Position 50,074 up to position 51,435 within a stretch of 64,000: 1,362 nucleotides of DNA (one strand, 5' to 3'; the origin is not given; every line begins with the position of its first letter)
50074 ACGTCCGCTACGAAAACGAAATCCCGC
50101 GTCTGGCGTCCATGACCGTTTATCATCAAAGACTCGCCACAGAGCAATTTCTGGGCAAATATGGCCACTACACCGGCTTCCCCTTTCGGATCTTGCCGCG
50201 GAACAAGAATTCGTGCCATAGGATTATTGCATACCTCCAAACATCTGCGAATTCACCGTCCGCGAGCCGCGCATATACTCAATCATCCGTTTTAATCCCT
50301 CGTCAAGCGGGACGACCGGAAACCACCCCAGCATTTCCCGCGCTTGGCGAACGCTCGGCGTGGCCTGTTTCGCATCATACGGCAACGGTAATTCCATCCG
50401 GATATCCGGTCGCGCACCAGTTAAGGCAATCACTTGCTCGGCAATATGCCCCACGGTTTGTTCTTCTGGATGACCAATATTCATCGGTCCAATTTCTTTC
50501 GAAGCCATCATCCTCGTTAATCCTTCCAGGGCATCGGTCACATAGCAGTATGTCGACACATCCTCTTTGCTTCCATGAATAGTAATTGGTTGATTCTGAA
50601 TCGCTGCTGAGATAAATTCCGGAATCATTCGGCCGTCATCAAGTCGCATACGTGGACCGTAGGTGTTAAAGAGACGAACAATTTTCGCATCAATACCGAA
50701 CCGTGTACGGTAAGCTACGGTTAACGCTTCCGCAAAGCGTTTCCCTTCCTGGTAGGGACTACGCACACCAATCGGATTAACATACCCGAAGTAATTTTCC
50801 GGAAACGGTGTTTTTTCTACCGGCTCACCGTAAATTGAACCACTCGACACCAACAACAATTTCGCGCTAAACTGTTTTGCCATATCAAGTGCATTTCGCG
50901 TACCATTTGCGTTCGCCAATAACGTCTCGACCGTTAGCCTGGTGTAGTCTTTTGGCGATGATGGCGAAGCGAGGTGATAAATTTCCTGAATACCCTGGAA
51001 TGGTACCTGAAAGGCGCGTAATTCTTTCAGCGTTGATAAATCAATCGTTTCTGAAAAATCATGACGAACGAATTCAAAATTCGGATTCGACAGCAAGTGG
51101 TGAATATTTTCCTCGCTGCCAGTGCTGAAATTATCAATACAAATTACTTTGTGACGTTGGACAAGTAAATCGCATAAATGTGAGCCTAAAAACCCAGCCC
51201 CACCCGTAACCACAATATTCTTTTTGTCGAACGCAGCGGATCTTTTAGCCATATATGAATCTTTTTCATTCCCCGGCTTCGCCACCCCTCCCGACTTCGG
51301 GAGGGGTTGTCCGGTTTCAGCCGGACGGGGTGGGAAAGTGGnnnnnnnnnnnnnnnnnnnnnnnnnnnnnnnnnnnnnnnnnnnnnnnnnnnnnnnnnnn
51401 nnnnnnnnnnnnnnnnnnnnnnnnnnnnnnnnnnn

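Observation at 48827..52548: Two polyprenol-phosphate GT2 modules with GtrA and DUF2304-like partners, and GT-C transferases elsewhere: an extracytoplasmic three-component glycosylation system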

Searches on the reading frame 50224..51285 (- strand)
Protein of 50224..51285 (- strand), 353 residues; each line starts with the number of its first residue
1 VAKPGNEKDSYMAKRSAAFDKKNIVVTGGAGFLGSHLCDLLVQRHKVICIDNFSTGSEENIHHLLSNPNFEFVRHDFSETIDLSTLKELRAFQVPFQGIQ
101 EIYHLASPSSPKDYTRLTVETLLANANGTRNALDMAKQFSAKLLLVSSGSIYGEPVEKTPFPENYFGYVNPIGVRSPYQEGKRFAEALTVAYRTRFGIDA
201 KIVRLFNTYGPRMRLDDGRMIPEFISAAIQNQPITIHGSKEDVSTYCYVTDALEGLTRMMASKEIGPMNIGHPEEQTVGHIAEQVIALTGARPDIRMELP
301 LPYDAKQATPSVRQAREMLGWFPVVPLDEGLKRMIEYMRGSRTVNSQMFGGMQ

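Call 3: search_protein_families(library=pfam, proteins=[window:50224-51285:-], max_evalue=0.01)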
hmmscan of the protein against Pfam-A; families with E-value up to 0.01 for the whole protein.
window:50224-51285:- (353 aa): 5 families
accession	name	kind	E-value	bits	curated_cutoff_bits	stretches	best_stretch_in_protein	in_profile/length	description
PF01370.27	Epimerase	-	4e-42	144.7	20.9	1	24-271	1-240/240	NAD dependent epimerase/dehydratase family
PF16363.11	GDP_Man_Dehyd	-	3.9e-41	142.1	27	1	26-334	2-332/332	GDP-mannose 4,6 dehydratase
PF01073.25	3Beta_HSD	-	4.1e-10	39.6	22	1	25-191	1-159/280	3-beta hydroxysteroid dehydrogenase/isomerase family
PF07993.18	NAD_binding_4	-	2.4e-08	33.9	20.1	1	119-210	106-209/258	Male sterility protein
PF02719.21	Polysacc_synt_2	-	1.4e-06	28.2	20.2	1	24-145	1-124/293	Polysaccharide biosynthesis protein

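Call 7: search_protein_families(library=ncbifam, proteins=[window:50224-51285:-], max_evalue=0.01)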
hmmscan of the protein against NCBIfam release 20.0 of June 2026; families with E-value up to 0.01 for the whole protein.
window:50224-51285:- (353 aa): 27 families (the best 25 are shown)
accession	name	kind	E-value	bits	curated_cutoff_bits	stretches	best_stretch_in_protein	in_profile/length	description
TIGR01181.1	dTDP_gluc_dehyt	equivalog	3.5e-30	105.2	365.1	1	24-341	2-314/321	dTDP-glucose 4,6-dehydratase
TIGR04180.1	EDH_00030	hypoth_equivalog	1.8e-23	83.1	475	1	24-298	1-265/297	NAD-dependent 4,6-dehydratase LegB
TIGR01179.1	galE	equivalog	1.6e-20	73.2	262.3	1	23-329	1-316/332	UDP-glucose 4-epimerase GalE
TIGR02197.1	heptose_epim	equivalog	2.2e-16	60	274.6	1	24-337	1-312/316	ADP-glyceromanno-heptose 6-epimerase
NF007582.0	PRK10217.1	equivalog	3.1e-14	52.9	698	1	22-286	2-267/355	dTDP-glucose 4,6-dehydratase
NF005998.1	PRK08125.1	equivalog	1e-13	50.6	777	1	17-337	311-648/649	bifunctional UDP-4-amino-4-deoxy-L-arabinose formyltransferase/UDP-glucuronic acid oxidase ArnA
NF007490.0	PRK10084.1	subfamily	1.2e-13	50.8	649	1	23-279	2-268/361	dTDP-glucose 4,6-dehydratase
NF011728.1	PRK15181.1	equivalog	3e-13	49.5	760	1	21-253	15-242/348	Vi polysaccharide biosynthesis UDP-N-acetylglucosaminuronic acid C-4 epimerase TviC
NF008872.0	PRK11908.1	equivalog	6.7e-13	48.4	294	1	22-294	2-276/349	bifunctional UDP-4-keto-pentose/UDP-xylose synthase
TIGR02622.1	CDP_4_6_dhtase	equivalog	1e-12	47.9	278.45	1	19-341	2-333/352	CDP-glucose 4,6-dehydratase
NF047837.1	UDPAcbARedWbcJ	equivalog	4e-09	35.8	500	1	176-293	101-219/372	UDP-2-acetamido-2,6-beta-L-arabino-hexul-4-ose reductase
NF047922.1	GDPFucSynFcl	equivalog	6.1e-09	35.7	500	1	128-335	84-298/308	GDP-L-fucose synthase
TIGR01746.1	Thioester-redct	subfamily_domain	9.7e-09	34.9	213.35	1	123-210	110-197/371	thioester reductase domain-containing protein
NF007956.0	PRK10675.1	subfamily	1.7e-08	34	394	1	23-211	2-183/338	UDP-glucose 4-epimerase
NF047350.1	aureusi_NRPS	equivalog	6.5e-08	29.9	2500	1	22-207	2028-2214/2373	aureusimine non-ribosomal peptide synthetase AusA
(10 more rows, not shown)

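Call 32: search_solved_structures(query=window:50224-51285:-, max_evalue=1e-10)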
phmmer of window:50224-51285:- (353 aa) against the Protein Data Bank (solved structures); distinct sequences matched with E-value up to 1e-10: 63 (the best 60 are shown).
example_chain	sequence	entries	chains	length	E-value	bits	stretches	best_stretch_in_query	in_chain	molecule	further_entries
2b69_A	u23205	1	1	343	4.8e-82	278.8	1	18-341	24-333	UDP-glucuronate decarboxylase 1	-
4gll_A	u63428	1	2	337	8.9e-82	277.9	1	20-340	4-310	UDP-glucuronic acid decarboxylase 1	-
4m55_A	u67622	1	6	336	4.9e-81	275.5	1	20-340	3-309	UDP-glucuronic acid decarboxylase 1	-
4lk3_A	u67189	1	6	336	6.8e-81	275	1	20-340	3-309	UDP-glucuronic acid decarboxylase 1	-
7ys8_A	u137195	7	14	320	6.9e-33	117.2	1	25-343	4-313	UDP-glucose 4-epimerase | UDP-glucose 4-epimerase along with EC 5.1.3.2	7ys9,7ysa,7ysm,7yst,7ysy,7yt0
4zrm_A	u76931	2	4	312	2.5e-30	108.8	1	22-340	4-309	UDP-glucose 4-epimerase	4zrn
6zl6_A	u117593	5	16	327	1.3e-25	93.3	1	24-339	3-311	Epimerase domain-containing protein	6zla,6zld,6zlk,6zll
6zlj_A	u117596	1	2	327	4.2e-25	91.6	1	24-339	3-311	Epimerase domain-containing protein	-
6bi4_A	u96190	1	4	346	4.6e-25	91.4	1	21-338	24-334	dTDP-glucose 4,6-dehydratase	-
8vr2_A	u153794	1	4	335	5.1e-25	91.3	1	21-340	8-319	NAD-dependent epimerase/dehydratase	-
8rdg_A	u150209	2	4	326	1.1e-23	86.9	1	24-293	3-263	SDR family NAD(P)-dependent oxidoreductase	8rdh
2p5u_A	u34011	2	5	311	2.4e-23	85.8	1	24-341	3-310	UDP-glucose 4-epimerase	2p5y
8rdi_A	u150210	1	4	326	3.2e-23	85.4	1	24-293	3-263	SDR family NAD(P)-dependent oxidoreductase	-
3icp_A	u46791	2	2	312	4.3e-23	85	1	23-336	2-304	NAD-dependent epimerase/dehydratase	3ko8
6dnt_A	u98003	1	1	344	4.7e-23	84.8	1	20-310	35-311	NAD-dependent epimerase/dehydratase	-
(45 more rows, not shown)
